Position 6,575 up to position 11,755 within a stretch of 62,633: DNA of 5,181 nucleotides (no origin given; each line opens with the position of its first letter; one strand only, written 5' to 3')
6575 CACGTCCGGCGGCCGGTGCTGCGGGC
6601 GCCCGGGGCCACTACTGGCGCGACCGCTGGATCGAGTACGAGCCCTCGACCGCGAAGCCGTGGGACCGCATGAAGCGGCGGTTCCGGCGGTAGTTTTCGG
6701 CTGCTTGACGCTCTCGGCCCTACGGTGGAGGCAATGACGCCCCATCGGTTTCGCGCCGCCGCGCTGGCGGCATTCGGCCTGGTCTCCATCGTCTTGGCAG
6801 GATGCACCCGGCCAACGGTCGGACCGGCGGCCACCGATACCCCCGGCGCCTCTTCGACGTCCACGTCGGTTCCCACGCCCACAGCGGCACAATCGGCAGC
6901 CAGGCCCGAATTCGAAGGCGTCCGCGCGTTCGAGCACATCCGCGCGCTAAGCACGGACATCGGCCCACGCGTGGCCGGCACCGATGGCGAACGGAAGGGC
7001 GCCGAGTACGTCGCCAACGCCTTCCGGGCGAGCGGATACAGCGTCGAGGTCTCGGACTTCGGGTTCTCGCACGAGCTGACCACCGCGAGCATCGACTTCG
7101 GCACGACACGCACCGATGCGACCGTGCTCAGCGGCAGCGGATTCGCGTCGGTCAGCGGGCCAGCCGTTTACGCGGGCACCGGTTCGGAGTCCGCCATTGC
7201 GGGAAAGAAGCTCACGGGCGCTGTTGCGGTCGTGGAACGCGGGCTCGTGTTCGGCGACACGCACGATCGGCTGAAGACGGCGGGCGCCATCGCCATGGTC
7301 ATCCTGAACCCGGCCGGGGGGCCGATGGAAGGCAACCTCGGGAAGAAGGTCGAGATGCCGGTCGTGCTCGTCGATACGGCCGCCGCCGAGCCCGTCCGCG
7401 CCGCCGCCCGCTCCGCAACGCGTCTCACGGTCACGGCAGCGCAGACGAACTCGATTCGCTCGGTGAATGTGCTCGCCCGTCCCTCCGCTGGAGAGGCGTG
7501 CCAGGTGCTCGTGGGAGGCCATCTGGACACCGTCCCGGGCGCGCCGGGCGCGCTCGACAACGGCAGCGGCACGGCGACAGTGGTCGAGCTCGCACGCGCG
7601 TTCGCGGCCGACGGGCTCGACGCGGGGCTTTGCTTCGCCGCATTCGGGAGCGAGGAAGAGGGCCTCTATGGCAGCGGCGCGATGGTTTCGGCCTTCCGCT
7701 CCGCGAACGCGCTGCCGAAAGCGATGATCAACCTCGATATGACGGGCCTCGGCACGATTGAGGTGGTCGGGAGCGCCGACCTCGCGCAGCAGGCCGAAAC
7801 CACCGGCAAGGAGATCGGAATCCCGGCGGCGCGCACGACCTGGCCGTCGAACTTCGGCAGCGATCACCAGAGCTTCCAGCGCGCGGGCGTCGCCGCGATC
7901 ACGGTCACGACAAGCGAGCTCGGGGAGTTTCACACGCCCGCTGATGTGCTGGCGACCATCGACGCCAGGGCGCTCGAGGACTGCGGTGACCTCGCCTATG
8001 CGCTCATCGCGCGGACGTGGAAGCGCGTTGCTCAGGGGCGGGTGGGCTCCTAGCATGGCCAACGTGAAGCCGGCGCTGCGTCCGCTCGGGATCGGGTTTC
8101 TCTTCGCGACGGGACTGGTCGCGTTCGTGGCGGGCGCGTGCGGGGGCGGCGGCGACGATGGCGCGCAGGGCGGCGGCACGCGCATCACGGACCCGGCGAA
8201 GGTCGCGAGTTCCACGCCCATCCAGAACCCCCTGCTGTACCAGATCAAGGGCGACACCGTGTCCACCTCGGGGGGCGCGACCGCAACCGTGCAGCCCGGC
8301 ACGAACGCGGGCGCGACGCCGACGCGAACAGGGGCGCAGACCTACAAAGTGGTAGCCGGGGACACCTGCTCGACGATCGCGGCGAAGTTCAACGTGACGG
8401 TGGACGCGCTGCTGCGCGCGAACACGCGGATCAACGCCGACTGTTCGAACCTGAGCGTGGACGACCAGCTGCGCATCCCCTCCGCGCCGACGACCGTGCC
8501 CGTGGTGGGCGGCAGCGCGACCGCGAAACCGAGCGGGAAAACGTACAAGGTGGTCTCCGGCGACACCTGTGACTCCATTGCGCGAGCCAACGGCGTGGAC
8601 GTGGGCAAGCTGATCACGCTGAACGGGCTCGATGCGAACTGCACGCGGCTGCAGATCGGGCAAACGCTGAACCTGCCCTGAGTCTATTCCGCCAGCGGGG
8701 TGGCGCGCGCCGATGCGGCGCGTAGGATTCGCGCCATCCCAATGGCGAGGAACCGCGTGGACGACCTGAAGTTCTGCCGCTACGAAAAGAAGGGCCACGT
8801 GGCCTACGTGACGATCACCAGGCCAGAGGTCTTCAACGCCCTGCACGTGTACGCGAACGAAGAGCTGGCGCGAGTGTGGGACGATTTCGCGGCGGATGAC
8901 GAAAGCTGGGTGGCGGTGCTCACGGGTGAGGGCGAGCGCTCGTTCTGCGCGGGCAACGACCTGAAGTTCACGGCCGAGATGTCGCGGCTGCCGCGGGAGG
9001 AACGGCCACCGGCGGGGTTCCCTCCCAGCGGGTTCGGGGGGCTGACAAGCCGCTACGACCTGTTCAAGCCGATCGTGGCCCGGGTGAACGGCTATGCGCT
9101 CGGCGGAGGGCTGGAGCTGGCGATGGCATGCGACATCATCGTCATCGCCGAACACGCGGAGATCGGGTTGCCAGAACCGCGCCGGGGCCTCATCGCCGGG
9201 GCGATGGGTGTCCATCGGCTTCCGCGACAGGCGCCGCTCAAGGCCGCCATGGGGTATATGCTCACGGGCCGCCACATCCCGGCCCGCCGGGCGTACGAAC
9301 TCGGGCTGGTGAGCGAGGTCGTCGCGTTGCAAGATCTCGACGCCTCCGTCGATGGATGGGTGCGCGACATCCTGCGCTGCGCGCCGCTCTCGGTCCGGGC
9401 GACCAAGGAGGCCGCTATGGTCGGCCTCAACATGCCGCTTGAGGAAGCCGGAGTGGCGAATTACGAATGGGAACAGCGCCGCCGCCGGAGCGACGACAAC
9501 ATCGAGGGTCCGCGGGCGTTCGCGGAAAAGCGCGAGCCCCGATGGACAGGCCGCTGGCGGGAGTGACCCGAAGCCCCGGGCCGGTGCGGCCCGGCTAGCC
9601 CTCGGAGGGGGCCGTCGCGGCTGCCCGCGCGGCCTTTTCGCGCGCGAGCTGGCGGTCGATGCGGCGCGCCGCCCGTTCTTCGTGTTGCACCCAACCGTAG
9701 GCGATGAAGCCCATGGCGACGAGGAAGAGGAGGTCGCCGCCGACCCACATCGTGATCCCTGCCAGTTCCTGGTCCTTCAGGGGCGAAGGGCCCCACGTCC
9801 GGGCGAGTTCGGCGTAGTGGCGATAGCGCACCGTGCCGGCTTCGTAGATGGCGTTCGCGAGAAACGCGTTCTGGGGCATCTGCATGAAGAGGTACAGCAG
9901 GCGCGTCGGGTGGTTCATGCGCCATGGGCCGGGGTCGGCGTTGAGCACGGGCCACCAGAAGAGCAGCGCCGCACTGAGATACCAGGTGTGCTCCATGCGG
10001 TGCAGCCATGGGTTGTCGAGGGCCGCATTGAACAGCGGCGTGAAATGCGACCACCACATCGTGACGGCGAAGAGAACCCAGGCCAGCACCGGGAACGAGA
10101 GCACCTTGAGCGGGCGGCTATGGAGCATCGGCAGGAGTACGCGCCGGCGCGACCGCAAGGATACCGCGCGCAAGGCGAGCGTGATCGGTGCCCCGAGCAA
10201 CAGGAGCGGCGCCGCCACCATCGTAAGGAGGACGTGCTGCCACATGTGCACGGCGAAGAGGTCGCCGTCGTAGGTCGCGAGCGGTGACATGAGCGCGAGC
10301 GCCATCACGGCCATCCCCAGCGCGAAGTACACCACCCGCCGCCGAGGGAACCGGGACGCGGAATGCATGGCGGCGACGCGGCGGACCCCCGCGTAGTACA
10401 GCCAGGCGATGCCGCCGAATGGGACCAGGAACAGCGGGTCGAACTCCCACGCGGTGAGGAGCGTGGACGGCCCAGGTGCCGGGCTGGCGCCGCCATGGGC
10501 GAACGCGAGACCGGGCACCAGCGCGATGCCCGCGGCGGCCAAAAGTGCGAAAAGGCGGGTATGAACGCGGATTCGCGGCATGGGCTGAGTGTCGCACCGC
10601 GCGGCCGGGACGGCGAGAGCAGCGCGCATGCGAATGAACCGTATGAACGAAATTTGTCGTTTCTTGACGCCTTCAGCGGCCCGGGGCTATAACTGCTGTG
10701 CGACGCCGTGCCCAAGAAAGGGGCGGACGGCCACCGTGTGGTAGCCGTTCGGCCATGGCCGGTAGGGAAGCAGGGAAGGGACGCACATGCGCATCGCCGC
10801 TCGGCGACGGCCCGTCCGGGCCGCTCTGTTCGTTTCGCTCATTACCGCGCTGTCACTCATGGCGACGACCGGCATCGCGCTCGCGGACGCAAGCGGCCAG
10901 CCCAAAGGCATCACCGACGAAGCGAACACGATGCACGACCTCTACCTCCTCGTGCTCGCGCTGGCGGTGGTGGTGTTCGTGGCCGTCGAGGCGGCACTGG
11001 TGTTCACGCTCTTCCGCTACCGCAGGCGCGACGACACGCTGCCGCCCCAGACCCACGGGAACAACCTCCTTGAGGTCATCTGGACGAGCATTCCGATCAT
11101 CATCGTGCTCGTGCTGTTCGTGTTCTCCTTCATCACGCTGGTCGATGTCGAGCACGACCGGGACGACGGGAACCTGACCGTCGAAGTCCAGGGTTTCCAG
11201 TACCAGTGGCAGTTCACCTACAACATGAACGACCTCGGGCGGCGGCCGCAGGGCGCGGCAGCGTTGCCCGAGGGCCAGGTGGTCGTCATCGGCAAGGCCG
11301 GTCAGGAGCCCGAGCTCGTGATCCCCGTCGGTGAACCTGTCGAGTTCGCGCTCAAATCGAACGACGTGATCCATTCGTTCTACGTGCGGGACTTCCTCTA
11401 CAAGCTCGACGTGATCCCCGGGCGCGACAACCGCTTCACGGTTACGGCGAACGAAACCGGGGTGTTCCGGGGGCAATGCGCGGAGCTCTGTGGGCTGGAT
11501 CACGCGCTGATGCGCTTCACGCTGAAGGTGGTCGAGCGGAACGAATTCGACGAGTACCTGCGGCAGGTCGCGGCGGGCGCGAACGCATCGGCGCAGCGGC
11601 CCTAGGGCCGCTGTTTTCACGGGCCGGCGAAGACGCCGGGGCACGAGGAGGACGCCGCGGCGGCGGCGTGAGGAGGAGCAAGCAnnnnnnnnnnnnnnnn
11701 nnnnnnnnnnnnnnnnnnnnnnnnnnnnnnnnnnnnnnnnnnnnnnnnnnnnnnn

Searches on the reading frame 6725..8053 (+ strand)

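Call 39: search_protein_families(library=pfam, proteins=[window:6725-8053:+], max_evalue=0.001)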
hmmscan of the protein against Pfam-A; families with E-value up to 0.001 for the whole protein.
window:6725-8053:+ (442 aa): 4 families
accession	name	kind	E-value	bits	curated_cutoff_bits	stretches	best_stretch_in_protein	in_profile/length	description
PF04389.22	Peptidase_M28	-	1.6e-33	116.5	21.3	1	248-427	1-192/193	Peptidase family M28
PF02225.27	PA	-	6.6e-07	29.8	23.9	1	143-222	1-93/95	PA domain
PF01546.33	Peptidase_M20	-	7.1e-05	23.2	24.6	1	262-339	1-100/206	Peptidase family M20/M25/M40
PF05343.19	Peptidase_M42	-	0.00031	20.3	23.2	0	276-344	132-195/292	M42 glutamyl aminopeptidase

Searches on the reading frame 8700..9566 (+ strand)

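Call 39: search_protein_families(library=pfam, proteins=[window:8700-9566:+], max_evalue=0.001)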
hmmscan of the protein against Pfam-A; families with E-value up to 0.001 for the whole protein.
window:8700-9566:+ (288 aa): 2 families
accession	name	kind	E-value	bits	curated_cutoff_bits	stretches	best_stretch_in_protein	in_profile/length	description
PF00378.25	ECH_1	-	1.4e-53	182.2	27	1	30-284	2-250/251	Enoyl-CoA hydratase/isomerase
PF16113.10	ECH_2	-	3.3e-26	93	27.2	1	35-215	2-179/335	Enoyl-CoA hydratase/isomerase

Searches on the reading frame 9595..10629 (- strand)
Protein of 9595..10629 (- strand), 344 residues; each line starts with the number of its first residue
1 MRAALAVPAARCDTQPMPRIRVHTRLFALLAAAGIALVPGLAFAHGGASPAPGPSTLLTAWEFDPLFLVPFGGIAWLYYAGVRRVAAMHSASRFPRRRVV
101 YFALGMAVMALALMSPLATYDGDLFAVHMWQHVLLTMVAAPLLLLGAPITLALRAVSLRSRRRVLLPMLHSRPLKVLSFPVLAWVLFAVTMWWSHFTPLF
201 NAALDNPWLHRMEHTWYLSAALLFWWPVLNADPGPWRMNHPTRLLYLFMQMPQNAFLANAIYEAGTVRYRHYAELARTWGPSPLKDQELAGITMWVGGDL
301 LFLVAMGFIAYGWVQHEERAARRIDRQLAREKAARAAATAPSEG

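Call 3: search_protein_families(library=pfam, proteins=[window:9595-10629:-], max_evalue=0.1)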
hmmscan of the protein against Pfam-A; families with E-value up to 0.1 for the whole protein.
window:9595-10629:- (344 aa): 1 family
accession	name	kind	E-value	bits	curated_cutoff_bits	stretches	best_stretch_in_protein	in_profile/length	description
PF09678.15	Caa3_CtaG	-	7.9e-73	245.2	27.7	1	76-315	1-236/237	Cytochrome c oxidase caa3 assembly factor (Caa3_CtaG)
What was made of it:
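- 9595..10629 (-): ctaG, a caa3-type oxidase assembly factor, divergent from the operon. Pfam Caa3_CtaG at 245 bits (call 3).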

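Call 4: search_protein_families(library=ncbifam, proteins=[window:9595-10629:-], max_evalue=0.1)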
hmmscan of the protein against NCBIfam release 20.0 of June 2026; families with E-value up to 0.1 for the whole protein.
window:9595-10629:- (344 aa): 2 families
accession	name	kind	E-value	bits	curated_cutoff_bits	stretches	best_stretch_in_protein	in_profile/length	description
TIGR02737.1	caa3_CtaG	equivalog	2.9e-16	59.8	279.35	1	64-249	12-189/281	cytochrome c oxidase assembly factor CtaG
NF041647.1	ABC_perm_CPBP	equivalog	0.045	12.5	435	1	95-203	414-525/636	ABC transporter permease subunit/CPBP intramembrane protease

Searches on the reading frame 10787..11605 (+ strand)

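Call 3: search_protein_families(library=pfam, proteins=[window:10787-11605:+], max_evalue=0.1)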
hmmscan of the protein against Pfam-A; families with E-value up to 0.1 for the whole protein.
window:10787-11605:+ (272 aa): 8 families
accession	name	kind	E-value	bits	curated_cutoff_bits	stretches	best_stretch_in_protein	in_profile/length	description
PF00116.26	COX2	-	6.7e-20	71.6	22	1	132-248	3-119/120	Cytochrome C oxidase subunit II, periplasmic domain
PF02790.20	COX2_TM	-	2.2e-12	47.4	22.8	1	43-115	16-86/88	Cytochrome C oxidase subunit II, transmembrane domain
PF13687.11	DUF4153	-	0.0017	18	27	1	6-116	81-193/373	Domain of unknown function (DUF4153)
PF03631.20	Virul_fac_BrkB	-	0.0071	16.5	33.7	1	13-121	79-186/259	Virulence factor BrkB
PF04893.22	Yip1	-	0.015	15.6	28.6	1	3-116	14-120/173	Yip1 domain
PF20599.3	DUF6796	-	0.022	14.8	26.9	1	42-114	82-156/225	Family of unknown function (DUF6796)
PF25587.1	Rv2743c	-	0.039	14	27.7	1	6-89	25-92/237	Rv2743c family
PF04143.19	Sulf_transp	-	0.061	13.3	27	1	13-116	89-195/310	Sulphur transport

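Call 4: search_protein_families(library=ncbifam, proteins=[window:10787-11605:+], max_evalue=0.1)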
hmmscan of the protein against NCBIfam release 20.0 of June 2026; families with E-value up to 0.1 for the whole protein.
window:10787-11605:+ (272 aa): 10 families
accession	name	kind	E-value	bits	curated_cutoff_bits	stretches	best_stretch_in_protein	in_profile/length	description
NF050117.1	aa3_CtaC_Actin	exception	3e-67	226.4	250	1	19-259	6-243/244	aa3-type cytochrome oxidase subunit II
TIGR02866.1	CoxB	equivalog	2.7e-58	196.9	147.7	1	47-258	7-201/202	cytochrome c oxidase subunit II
TIGR01433.1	CyoA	equivalog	2.8e-22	79.2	266.2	2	176-261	140-225/226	ubiquinol oxidase subunit II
TIGR01432.1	QOXA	equivalog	4.3e-21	75.3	240.95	2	38-149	20-135/227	cytochrome aa3 quinol oxidase subunit II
NF007816.0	PRK10525.1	equivalog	9.8e-20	70.9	511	1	15-267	12-244/318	cytochrome o ubiquinol oxidase subunit II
NF041074.2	quin_ox_SoxA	equivalog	2.1e-05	24.4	110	1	168-248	69-153/154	proton pump complex quinol oxidase subunit SoxA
TIGR04246.1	nitrous_NosZ_Gp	equivalog_domain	4.3e-05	22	625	1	182-245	506-573/578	Sec-dependent nitrous-oxide reductase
NF033218.1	anchor_AmaP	equivalog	0.00048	19.9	55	1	15-83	7-77/166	alkaline shock response membrane anchor protein AmaP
NF047839.1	PspM_Rv2743c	equivalog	0.028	14.4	80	1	5-90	9-78/220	phage shock envelope stress response protein PspM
TIGR04244.1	nitrous_NosZ_RR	equivalog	0.098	11.2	625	0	192-243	570-621/627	TAT-dependent nitrous-oxide reductase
